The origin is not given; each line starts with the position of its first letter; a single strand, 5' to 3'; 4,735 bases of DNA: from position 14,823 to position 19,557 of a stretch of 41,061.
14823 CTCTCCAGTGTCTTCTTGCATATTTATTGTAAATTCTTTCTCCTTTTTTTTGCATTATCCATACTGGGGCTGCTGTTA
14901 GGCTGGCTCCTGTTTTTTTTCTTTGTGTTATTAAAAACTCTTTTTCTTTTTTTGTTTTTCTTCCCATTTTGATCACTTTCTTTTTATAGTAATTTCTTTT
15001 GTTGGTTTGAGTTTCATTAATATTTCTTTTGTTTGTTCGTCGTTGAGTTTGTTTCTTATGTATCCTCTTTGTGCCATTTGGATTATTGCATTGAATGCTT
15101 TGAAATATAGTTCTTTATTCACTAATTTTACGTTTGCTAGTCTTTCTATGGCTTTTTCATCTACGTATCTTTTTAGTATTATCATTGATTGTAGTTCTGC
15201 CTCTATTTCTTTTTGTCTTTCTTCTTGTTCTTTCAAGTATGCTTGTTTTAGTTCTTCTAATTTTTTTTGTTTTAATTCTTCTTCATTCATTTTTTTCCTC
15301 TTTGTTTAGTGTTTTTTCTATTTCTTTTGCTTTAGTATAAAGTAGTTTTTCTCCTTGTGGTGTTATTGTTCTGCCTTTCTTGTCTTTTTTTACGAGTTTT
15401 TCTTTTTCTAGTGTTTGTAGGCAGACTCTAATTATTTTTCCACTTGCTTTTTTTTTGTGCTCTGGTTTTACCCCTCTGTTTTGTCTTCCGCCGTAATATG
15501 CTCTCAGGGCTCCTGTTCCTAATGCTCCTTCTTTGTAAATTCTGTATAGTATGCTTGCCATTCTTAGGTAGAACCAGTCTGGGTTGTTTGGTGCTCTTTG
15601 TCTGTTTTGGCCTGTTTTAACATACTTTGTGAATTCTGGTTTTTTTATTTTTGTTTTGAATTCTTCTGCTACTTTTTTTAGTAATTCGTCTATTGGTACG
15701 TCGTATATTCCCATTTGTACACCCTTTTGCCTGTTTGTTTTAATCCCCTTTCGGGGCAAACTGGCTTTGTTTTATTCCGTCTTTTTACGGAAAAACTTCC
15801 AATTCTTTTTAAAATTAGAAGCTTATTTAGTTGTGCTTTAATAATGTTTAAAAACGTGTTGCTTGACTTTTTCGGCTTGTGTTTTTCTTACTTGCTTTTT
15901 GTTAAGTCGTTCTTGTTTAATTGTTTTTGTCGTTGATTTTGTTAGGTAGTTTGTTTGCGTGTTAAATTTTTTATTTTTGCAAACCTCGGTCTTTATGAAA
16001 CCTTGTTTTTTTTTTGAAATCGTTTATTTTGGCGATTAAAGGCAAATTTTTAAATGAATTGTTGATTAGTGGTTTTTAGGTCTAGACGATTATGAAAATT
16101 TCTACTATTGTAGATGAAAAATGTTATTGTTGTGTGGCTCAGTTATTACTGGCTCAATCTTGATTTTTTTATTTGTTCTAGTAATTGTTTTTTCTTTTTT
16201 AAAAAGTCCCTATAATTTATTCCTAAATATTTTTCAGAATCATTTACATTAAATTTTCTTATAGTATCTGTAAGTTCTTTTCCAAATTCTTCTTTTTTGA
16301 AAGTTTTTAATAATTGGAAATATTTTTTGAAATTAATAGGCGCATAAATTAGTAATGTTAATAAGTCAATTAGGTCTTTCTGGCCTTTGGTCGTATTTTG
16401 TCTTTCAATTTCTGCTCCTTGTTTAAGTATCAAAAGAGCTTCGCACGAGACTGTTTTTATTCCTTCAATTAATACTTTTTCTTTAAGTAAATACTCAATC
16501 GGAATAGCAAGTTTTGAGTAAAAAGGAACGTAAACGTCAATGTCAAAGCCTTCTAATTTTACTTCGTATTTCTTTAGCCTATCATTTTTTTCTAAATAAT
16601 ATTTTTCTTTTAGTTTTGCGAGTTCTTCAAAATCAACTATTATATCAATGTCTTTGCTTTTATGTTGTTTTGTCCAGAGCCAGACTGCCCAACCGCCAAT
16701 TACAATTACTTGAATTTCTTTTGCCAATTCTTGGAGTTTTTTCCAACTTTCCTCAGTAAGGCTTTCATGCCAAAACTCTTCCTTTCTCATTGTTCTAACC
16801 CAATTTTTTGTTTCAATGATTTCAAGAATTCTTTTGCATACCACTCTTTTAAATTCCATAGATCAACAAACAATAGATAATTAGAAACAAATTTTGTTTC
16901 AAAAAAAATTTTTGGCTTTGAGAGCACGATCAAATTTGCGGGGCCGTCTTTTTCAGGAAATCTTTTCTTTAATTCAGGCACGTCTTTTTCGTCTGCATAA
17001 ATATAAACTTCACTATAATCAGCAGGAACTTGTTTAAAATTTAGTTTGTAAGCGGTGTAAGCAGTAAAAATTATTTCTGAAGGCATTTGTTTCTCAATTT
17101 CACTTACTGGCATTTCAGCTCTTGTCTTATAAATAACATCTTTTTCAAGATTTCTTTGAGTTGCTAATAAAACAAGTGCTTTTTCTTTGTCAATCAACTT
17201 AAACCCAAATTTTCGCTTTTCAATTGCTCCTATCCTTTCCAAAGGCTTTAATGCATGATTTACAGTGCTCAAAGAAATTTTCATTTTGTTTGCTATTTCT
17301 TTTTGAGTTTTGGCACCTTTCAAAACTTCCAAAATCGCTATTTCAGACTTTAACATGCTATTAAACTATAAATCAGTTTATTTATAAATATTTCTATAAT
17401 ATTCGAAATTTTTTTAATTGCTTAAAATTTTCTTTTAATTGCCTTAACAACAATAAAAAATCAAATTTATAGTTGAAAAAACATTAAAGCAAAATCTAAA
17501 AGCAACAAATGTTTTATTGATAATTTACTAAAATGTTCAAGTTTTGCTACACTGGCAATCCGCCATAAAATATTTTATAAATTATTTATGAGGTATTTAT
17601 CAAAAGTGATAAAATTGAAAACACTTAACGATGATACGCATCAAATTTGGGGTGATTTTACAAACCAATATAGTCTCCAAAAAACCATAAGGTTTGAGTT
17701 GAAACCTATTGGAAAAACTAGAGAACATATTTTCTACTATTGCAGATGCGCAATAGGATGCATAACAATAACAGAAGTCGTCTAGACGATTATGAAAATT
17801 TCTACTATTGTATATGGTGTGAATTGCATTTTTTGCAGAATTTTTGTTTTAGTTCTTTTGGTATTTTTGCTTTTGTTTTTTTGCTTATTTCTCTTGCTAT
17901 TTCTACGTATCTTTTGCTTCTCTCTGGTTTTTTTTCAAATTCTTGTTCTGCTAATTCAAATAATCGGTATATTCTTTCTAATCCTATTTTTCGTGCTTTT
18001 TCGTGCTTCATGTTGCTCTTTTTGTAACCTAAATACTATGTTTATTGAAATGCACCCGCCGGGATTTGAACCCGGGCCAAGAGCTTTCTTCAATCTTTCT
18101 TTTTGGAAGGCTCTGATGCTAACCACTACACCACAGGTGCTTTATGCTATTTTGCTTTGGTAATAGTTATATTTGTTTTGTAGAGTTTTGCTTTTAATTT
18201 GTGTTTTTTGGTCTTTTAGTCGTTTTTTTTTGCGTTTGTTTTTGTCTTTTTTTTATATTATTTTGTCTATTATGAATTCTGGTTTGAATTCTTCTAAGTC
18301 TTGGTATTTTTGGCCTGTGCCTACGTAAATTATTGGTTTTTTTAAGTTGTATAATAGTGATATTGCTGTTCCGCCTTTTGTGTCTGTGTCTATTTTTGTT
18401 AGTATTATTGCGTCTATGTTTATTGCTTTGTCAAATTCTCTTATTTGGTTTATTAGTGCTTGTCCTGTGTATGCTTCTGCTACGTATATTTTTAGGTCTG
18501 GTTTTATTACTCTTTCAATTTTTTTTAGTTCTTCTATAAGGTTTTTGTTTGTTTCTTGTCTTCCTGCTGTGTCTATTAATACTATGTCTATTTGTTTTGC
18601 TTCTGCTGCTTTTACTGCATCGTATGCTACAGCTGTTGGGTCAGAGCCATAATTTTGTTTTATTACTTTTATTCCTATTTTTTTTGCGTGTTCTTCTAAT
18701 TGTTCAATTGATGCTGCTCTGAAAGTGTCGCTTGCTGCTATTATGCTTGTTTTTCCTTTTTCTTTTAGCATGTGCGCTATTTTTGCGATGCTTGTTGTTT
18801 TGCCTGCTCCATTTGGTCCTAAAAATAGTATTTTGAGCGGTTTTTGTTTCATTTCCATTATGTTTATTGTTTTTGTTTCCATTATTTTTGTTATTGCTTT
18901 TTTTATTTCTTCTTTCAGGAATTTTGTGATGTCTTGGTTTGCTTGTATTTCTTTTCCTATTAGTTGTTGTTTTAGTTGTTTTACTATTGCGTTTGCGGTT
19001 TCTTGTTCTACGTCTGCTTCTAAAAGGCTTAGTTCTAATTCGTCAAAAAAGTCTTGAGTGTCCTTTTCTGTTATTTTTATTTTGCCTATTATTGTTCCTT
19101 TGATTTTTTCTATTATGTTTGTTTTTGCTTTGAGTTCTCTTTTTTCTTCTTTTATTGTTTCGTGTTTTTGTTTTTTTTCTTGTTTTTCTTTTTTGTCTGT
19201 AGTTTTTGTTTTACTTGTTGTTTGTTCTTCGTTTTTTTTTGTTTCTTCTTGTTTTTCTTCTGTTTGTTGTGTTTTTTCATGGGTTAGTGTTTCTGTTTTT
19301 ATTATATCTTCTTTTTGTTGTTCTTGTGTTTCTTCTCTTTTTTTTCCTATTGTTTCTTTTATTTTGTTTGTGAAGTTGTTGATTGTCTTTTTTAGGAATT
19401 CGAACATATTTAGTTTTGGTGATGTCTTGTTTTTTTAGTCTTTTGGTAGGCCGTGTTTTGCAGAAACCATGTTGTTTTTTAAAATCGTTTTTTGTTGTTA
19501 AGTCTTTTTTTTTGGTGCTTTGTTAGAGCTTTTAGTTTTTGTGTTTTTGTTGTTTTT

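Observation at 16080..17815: Remnant type V-A (Cas12a) CRISPR-Cas locus embedded in a core gene neighbourhood of an archaeon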

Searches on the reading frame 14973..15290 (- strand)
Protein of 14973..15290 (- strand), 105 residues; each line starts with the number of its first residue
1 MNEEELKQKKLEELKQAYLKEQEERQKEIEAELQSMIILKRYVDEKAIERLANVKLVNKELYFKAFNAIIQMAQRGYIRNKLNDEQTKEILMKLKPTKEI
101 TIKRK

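Call 7: search_protein_families(library=pfam, proteins=[window:14973-15290:-], max_evalue=1)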
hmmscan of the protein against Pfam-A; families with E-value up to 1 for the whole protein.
window:14973-15290:- (105 aa): 2 families
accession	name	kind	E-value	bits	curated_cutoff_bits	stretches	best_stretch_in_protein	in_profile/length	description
PF01984.25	dsDNA_bind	-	4.6e-16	59.4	26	1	6-104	1-105/106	Double-stranded DNA-binding domain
PF07741.18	BRF1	-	0.22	12.3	25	1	2-89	16-96/99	Brf1-like TBP-binding domain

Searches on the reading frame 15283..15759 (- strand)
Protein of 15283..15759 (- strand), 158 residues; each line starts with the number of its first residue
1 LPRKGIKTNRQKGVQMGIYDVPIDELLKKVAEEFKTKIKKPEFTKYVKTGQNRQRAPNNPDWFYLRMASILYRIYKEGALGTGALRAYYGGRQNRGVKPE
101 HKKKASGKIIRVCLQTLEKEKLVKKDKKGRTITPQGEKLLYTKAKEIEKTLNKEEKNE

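Call 7: search_protein_families(library=pfam, proteins=[window:15283-15759:-], max_evalue=1)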
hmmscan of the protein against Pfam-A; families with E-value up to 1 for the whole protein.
window:15283-15759:- (158 aa): 5 families
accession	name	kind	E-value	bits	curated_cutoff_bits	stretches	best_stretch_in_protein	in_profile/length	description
PF01090.25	Ribosomal_S19e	-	3.6e-46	156.7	29.4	1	18-149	2-136/137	Ribosomal protein S19e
PF05491.19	RuvB_C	-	0.0038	17.6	24.7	1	118-140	49-71/72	RuvB C-terminal winged helix domain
PF08461.16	HTH_12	-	0.005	17.2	21.4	1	108-140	33-66/66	Ribonuclease R winged-helix domain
PF14947.12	HTH_45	-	0.0055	17.1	25.5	1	113-147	39-72/77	Winged helix-turn-helix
PF21715.3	CggR_N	-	0.0082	16.3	30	1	106-141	30-65/71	CggR N-terminal DNA binding domain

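Call 13: find_encoding_contigs(protein=window:15283-15759:-, flank=10000, max_places=10)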
Protein window:15283-15759:- (158 aa): no gene with exactly this product is on record in the collection.

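Call 26: find_related_loci(query=window:15283-15714:-, collection=genome_contigs, flank=10000)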
Query window:15283-15714:- (143 aa) in genome_contigs; peptide patterns used: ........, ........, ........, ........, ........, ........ (x = any residue, [..] = any of these).
372 stretches matched a pattern; 18 encode a relative of the query (tblastn E <= 1e-3); 18 distinct loci.
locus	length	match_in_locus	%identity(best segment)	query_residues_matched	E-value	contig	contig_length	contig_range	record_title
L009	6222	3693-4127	83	1-143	2e-76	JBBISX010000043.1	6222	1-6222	MAG: Candidatus Iainarchaeum archaeon isolate PFS170222_bin_383 NODE_11694_length_6222_cov_3.997081, whole genome shotgu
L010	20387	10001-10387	72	1-129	2e-63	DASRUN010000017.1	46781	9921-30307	MAG TPA_asm: archaeon isolate SMAG_U8112 k141_362703, whole genome shotgun sequence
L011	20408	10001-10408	49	3-136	3e-40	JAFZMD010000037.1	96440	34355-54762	MAG: Methanobrevibacter sp. isolate RGIG7892 Water_buffalos_Reticulum-5__c614932, whole genome shotgun sequence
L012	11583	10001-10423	47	3-141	4e-40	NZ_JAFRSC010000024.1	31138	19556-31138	MAG: Methanobrevibacter sp. isolate RGIG2750 Goat_Omasum-5__c622, whole genome shotgun sequence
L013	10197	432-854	47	3-141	4e-40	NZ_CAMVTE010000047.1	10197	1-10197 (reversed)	MAG: uncultured Methanobrevibacter sp. isolate SRR8387719_bin.80_metaWRAP_v1.3_MAG ERZ14209547.8966, whole genome shotgu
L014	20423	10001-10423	46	3-141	1e-39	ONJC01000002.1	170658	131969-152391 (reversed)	uncultured Methanobrevibacter sp. isolate RUG344 genome assembly, contig: scaffold_51, whole genome shotgun sequence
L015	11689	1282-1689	49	3-136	7e-40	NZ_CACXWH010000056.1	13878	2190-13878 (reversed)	MAG: uncultured Methanobrevibacter sp. isolate RUG11657, whole genome shotgun sequence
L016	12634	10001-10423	45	3-141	1e-39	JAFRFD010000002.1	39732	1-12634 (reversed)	MAG: Methanobrevibacter sp. isolate RGIG2413 Goat_Ileum-6__c72, whole genome shotgun sequence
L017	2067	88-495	47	3-136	1e-39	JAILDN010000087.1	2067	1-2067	MAG: Methanobrevibacter sp. isolate RUI021 k141_5911533_flag=0_multi=23.0924_len=2067, whole genome shotgun sequence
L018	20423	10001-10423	45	3-141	3e-39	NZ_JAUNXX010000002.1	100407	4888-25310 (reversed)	MAG: Methanobrevibacter sp. isolate S6M_St_15 NODE_2_length_100407_cov_13.373525, whole genome shotgun sequence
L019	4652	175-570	48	3-132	2e-39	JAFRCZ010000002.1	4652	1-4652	MAG: Methanobrevibacter sp. isolate RGIG2383 Goat_Ileum-4__c3561, whole genome shotgun sequence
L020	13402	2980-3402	46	3-141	6e-39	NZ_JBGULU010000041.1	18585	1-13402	MAG: Methanobrevibacter sp. isolate ruminal_MAG_25 ruminal_MAG_25_contig_0043, whole genome shotgun sequence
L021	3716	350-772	45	3-141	2e-38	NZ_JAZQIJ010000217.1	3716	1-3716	MAG: Methanobrevibacter sp. isolate T1900044625_TS20190091.MAGScoT_cleanbin_000015 SGB_930_k141_387955, whole genome sho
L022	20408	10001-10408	48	3-136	1e-37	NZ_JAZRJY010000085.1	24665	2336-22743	MAG: Methanobrevibacter sp. isolate T1900045455_YK20190146.MAGScoT_cleanbin_000001 SGB_7186_k141_1405665, whole genome s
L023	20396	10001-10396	48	3-132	4e-37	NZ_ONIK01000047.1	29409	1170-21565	Uncultured Methanobrevibacter sp. isolate RUG338, whole genome shotgun sequence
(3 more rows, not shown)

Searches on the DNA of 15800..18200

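Call 61: search_rna_families(source=window, start=15800, end=18200, threshold=evalue, max_evalue=10)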
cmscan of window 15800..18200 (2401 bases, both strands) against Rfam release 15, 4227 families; matches with E-value up to 10: 9.
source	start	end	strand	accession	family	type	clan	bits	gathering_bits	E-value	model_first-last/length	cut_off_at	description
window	18051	18140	-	RF00005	tRNA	Gene; tRNA;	CL00001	53.4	29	4.3e-10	1-71/71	no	tRNA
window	18052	18084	-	RF01684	mascRNA-menRNA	Gene;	-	23.2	42.5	0.12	1-56/56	no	MALAT1-associated small cytoplasmic RNA/MEN beta RNA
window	17760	17846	-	RF02074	STnc240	Gene; sRNA;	-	23.1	55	2.3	1-77/77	no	Enterobacterial sRNA STnc240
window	17265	17316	+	RF01182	SNORD11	Gene; snRNA; snoRNA; CD-box;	CL00103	22.2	55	0.59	1-84/84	no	Small nucleolar RNA SNORD11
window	16277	16319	-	RF02098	DGCR5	Gene; lncRNA;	-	21.3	50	0.67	1-49/49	no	DiGeorge syndrome critical region gene 5 conserved region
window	16968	17051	+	RF01488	rli49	Gene; sRNA;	-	19.4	40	1.9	1-163/163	no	Listeria sRNA rli49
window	18050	18140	+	RF04354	Plastid-ycf2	Cis-reg;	-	18.2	65.7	2.3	1-75/75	no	Plastid-ycf2 5UTR RNA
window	18119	18185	-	RF01985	ZEB2_AS1_2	Gene; lncRNA;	-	16.4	70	1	1-61/61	no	ZEB2 antisense RNA 1 conserved region 2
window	17307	17326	+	RF01335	CRISPR-DR22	Gene; CRISPR;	-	15.6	50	7.5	1-20/36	no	CRISPR RNA direct repeat element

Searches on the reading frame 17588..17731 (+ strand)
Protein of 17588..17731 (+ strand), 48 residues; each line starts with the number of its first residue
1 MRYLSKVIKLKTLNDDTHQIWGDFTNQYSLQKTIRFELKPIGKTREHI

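Call 9: search_solved_structures(query=window:17588-17731:+, max_evalue=10, show_alignments=3)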
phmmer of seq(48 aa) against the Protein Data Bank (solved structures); distinct sequences matched with E-value up to 10: 28.
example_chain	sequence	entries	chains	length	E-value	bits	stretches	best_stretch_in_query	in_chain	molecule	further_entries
8qwd_A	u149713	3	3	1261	6.7e-08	35.3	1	20-48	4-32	ReChb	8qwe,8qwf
6iv6_A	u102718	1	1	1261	1.4e-07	34.3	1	20-48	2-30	nuclease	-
9mkt_A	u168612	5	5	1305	0.0001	25.5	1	19-48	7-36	CRISPR-associated endonuclease Cas12a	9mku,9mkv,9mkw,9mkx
5ng6_A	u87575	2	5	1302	0.00012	25.2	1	19-48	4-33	CRISPR-associated endonuclease Cpf1 | CRISPR-associated endonuclease Cas12a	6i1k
5nfv_A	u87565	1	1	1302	0.00012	25.2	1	19-48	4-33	CRISPR-associated endonuclease Cpf1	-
6i1l_A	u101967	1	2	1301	0.00014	25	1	19-48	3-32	CRISPR-associated endonuclease Cas12a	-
6gtc_A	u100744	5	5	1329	0.00015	24.9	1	20-48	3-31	CRISPR-associated endonuclease Cas12a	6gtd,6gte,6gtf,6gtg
5mga_A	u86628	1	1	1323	0.00017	24.8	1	20-48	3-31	CRISPR-associated endonuclease Cpf1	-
8y0b_A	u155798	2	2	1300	0.00017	24.7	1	20-48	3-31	CRISPR-associated endonuclease Cas12a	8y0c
5xus_A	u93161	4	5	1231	0.001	22.3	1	23-48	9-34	LbCpf1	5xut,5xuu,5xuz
6p7m_A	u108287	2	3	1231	0.0011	22.3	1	23-48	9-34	Cas12a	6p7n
6nm9_B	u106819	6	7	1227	0.0012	22.2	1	23-48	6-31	Cpf1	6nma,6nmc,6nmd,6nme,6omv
6kl9_A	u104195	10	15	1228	0.0012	22.2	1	23-48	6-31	LbCas12a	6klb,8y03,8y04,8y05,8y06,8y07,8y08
9kwb_A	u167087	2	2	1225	0.0012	22.1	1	23-48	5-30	LbCas12a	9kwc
5id6_A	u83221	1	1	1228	0.0012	22.1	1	23-48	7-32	Cpf1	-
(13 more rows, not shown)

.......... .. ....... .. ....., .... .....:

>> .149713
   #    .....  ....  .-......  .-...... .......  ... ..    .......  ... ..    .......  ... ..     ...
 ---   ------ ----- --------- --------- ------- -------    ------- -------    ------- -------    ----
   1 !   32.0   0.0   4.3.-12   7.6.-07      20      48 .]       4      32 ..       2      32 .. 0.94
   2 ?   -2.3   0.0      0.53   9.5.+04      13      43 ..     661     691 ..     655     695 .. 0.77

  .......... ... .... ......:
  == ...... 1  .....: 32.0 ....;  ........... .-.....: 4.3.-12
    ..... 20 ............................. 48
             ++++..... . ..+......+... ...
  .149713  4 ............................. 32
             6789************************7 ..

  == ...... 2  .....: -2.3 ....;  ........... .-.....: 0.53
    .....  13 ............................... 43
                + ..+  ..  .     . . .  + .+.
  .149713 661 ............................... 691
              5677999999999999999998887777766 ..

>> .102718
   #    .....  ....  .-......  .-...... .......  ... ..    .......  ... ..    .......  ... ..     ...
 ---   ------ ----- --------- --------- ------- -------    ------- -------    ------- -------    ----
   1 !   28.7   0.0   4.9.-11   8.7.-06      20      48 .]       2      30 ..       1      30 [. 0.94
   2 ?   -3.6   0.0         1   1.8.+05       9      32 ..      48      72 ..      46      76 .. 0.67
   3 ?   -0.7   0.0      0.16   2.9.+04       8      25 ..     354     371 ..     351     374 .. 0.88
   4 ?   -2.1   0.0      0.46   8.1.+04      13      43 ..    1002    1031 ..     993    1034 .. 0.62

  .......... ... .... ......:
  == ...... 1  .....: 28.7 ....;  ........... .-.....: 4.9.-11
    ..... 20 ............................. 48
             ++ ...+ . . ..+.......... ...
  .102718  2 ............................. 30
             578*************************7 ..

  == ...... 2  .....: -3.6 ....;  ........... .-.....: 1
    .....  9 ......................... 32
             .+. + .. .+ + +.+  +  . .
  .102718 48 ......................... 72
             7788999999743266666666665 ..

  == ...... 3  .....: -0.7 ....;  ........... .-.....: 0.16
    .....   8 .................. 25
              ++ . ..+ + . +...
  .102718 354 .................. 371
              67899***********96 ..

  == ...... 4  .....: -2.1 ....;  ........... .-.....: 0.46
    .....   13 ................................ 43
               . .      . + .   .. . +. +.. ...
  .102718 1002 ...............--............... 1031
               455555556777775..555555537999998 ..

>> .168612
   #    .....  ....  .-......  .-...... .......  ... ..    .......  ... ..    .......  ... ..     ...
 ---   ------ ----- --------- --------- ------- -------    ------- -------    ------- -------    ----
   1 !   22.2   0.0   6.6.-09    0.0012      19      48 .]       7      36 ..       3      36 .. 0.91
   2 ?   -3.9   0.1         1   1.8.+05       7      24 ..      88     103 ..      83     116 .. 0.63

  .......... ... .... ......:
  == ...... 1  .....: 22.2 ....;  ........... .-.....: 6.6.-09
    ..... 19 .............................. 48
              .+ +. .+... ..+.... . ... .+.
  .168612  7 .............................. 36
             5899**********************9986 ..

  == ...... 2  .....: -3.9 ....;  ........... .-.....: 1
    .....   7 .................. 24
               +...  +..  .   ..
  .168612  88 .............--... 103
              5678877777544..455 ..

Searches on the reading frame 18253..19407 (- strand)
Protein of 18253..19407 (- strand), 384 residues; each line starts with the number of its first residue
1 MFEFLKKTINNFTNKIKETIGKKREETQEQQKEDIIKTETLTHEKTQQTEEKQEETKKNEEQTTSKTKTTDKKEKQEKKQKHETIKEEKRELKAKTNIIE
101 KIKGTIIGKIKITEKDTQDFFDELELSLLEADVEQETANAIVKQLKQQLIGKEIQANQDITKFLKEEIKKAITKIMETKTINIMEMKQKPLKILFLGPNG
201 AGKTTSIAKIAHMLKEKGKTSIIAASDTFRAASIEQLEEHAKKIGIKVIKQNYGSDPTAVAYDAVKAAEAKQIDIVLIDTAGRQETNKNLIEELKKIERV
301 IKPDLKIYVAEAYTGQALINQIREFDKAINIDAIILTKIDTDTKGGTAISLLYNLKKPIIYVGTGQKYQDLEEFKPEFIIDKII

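Call 7: search_protein_families(library=pfam, proteins=[window:18253-19407:-], max_evalue=1)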
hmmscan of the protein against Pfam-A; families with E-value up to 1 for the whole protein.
window:18253-19407:- (384 aa): 19 families
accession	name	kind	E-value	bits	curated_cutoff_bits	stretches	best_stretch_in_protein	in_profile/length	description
PF00448.28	SRP54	-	2e-72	243.4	22.7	1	192-383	3-194/196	SRP54-type protein, GTPase domain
PF02881.24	SRP54_N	-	3.3e-11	43.7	22.4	1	100-168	3-75/75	SRP54-type protein, helical bundle domain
PF13479.12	AAA_24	-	1e-05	25.9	27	1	190-346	2-139/195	AAA domain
PF13604.12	AAA_30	-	4.7e-05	23.7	27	1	194-287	22-103/191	AAA domain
PF00005.33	ABC_tran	-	5.6e-05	24.2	25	1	193-289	14-100/137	ABC transporter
PF00205.28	TPP_enzyme_M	-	0.0001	22.5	30.4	1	207-253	1-47/137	Thiamine pyrophosphate enzyme, central domain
PF13245.12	AAA_19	-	0.00021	21.9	25.1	1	192-294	13-114/134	AAA domain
PF25199.1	nSTAND_NTPase5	-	0.001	19.4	34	1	185-240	36-93/145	Novel STAND NTPase 5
PF13401.12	AAA_22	-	0.0015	19.3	27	1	193-299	8-109/130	AAA domain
PF12775.13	AAA_7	-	0.0028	17.6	25.8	1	186-236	29-80/181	P-loop containing dynein motor region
PF13175.12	AAA_15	-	0.01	15.9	32.1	1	189-303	24-128/374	AAA ATPase domain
PF13476.12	AAA_23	-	0.013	16.6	27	1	193-333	22-167/201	AAA domain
PF00004.35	AAA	-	0.021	15.7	21.2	1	193-279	1-64/131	ATPase family associated with various cellular activities (AAA)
PF07015.17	VirC1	-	0.045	13.5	24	1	200-291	12-103/231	VirC1 protein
PF13671.12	AAA_33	-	0.046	14.5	27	1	193-235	2-39/143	AAA domain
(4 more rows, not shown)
